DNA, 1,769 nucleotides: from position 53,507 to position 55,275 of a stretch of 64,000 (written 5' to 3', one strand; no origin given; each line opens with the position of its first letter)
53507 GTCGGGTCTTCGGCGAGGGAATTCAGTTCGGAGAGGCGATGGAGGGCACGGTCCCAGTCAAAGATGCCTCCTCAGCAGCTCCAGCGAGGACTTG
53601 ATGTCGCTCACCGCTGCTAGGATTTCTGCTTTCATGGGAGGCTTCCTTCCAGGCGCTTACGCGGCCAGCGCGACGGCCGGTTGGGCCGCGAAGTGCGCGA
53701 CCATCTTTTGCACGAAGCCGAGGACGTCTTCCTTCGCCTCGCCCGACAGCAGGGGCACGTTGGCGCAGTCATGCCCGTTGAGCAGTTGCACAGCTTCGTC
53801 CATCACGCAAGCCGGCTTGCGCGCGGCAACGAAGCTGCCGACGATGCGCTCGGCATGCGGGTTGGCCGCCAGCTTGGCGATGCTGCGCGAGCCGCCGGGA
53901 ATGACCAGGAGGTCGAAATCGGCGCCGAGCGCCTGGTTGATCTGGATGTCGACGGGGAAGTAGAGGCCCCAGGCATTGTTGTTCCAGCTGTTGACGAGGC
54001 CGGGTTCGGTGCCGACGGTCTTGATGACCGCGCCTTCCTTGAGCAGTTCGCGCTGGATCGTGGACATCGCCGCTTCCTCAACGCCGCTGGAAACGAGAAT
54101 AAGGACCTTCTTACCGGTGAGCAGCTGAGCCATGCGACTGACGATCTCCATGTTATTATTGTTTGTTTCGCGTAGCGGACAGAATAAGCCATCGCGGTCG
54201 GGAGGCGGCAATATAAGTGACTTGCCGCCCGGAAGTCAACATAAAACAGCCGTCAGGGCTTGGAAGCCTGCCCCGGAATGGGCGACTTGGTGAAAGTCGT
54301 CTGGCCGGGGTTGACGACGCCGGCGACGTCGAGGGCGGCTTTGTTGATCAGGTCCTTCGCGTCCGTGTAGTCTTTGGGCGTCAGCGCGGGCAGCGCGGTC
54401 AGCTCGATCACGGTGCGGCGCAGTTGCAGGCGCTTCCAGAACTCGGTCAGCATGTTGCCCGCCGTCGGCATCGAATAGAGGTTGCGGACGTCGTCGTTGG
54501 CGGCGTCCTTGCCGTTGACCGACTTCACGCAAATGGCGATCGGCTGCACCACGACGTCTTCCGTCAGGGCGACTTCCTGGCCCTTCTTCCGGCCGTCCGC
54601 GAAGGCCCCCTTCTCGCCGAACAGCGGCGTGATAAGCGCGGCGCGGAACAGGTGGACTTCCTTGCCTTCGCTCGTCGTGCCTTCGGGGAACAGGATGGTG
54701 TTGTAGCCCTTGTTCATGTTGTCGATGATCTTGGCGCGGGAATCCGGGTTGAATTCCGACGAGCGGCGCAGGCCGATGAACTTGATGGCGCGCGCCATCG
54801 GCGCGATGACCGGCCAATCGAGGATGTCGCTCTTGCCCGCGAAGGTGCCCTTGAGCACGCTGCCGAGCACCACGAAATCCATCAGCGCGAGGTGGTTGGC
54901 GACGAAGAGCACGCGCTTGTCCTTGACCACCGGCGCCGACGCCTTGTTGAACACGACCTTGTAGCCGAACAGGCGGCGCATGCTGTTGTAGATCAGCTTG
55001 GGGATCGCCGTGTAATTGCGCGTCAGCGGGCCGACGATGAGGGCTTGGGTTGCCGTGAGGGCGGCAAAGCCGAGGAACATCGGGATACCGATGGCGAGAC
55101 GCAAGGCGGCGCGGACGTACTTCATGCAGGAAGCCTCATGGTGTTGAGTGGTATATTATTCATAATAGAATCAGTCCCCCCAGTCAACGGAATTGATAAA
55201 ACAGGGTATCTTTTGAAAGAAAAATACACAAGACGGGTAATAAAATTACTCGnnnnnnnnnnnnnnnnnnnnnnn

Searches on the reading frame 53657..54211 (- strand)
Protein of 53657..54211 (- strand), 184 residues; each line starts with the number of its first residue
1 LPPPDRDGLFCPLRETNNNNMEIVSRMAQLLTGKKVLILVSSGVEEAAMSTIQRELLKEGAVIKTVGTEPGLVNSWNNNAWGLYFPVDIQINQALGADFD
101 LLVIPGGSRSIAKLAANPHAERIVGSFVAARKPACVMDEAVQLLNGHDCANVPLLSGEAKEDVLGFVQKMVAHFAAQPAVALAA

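Call 63: search_protein_families(library=pfam, proteins=[window:53657-54211:-], max_evalue=0.001)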
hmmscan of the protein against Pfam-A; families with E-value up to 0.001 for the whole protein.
window:53657-54211:- (184 aa): 1 family
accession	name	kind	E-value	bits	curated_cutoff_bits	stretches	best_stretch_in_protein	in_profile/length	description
PF01965.30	DJ-1_PfpI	-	2.2e-12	47.5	26.6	1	34-149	1-112/165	DJ-1/PfpI family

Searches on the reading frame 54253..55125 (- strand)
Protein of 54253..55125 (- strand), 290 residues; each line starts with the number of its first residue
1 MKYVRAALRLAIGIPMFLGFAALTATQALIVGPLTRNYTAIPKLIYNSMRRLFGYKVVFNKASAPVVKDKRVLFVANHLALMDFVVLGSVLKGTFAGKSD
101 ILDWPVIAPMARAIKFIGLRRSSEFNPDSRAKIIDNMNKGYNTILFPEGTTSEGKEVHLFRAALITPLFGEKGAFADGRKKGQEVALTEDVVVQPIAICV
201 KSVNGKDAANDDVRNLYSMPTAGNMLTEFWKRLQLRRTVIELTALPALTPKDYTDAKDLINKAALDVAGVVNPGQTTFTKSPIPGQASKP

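Call 3: search_protein_families(library=pfam, proteins=[window:54253-55125:-], max_evalue=1)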
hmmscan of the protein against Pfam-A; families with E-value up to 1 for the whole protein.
window:54253-55125:- (290 aa): 1 family
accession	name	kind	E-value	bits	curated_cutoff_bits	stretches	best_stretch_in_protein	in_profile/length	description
PF01553.26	Acyltransferase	-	1.3e-14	54.6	23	1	67-164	11-115/132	Acyltransferase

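Call 4: search_protein_families(library=ncbifam, proteins=[window:54253-55125:-], max_evalue=1)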
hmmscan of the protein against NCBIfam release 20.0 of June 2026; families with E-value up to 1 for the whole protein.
window:54253-55125:- (290 aa): 6 families
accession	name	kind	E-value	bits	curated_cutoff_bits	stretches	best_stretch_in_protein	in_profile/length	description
NF052553.1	LyOrLpactfOlsABRUA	equivalog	8.7e-23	80.8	300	1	17-207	15-192/263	lyso-ornithine lipid O-acyltransferase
NF052552.1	LyOrLpactfOlsARHOCB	equivalog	4.1e-15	55.5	300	1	58-208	76-210/271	lyso-ornithine lipid O-acyltransferase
TIGR00530.1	AGP_acyltrn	subfamily_domain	8.6e-13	48.2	102.95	1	66-165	12-114/130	1-acylglycerol-3-phosphate O-acyltransferase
NF005291.0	PRK06814.1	equivalog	0.00054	18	1349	1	14-150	400-533/1140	acyl-[ACP]--phospholipid O-acyltransferase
NF006386.0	PRK08633.1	equivalog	0.00062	17.6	1221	1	66-162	437-533/1147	acyl-[ACP]--phospholipid O-acyltransferase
NF005959.0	PRK08043.1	equivalog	0.00065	18.1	886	1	45-152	6-109/719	bifunctional acyl-ACP--phospholipid O-acyltransferase/long-chain-fatty-acid--ACP ligase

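Call 64: search_protein_families(library=padloc, proteins=[window:54253-55125:-], max_evalue=0.01)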
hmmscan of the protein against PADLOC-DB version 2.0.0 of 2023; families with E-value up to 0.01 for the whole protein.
window:54253-55125:- (290 aa): 0 families
